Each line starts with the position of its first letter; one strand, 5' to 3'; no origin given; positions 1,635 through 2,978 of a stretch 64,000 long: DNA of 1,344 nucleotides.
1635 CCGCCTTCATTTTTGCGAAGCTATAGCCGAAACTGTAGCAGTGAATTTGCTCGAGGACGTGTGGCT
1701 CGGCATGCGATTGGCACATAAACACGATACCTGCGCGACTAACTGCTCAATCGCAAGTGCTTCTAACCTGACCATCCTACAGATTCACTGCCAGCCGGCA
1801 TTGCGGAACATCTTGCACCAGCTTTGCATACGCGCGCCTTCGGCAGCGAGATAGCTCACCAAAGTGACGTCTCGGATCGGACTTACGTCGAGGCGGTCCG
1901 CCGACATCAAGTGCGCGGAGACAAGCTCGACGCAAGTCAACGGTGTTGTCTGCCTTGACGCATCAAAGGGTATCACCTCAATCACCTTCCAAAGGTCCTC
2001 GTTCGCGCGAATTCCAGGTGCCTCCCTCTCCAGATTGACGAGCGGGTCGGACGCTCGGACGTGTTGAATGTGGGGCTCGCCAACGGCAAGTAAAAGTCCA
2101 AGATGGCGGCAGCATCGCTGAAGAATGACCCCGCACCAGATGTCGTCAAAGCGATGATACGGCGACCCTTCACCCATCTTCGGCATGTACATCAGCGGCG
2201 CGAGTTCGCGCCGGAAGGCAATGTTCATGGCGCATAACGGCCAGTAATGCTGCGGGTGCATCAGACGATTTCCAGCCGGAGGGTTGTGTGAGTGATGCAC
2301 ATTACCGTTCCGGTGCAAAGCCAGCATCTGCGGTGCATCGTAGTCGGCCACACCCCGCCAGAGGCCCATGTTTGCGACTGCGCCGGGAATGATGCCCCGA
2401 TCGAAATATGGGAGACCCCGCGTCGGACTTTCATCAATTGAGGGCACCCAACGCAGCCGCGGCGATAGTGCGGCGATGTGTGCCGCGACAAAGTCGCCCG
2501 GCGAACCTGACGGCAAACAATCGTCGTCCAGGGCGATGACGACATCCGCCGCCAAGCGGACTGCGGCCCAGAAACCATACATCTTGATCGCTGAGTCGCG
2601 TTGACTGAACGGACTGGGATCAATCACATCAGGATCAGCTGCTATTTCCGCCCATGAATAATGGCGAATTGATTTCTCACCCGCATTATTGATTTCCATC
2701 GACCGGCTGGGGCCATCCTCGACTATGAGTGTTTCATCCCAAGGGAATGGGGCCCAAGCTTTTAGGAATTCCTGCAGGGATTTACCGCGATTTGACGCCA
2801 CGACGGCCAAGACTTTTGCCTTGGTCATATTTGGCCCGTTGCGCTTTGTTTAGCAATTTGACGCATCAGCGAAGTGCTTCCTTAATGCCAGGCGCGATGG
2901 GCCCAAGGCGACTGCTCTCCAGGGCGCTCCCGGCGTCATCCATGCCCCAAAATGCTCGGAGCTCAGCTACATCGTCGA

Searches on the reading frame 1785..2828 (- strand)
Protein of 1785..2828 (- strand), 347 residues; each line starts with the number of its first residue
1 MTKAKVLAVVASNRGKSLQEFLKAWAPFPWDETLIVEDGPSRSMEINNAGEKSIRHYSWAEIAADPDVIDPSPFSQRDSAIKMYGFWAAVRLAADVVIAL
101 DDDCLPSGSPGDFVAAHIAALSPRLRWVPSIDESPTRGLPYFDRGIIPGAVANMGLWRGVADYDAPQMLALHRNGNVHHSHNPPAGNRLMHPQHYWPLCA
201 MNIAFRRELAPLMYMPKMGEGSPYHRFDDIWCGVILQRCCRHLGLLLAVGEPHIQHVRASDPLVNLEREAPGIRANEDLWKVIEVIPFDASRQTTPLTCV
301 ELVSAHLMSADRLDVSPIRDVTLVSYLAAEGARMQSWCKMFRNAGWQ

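Call 43: search_protein_families(library=ncbifam, proteins=[window:1785-2828:-], max_evalue=0.00001)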
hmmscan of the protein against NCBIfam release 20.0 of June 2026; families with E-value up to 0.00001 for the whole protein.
window:1785-2828:- (347 aa): 0 families

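Call 85: search_protein_families(library=pfam, proteins=[window:1785-2828:-], max_evalue=0.0001)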
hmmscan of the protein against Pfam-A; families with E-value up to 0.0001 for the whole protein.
window:1785-2828:- (347 aa): 1 family
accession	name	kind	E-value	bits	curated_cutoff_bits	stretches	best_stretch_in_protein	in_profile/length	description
PF03214.19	RGP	-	3.2e-24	86.2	23.8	1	9-304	8-310/342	Reversibly glycosylated polypeptide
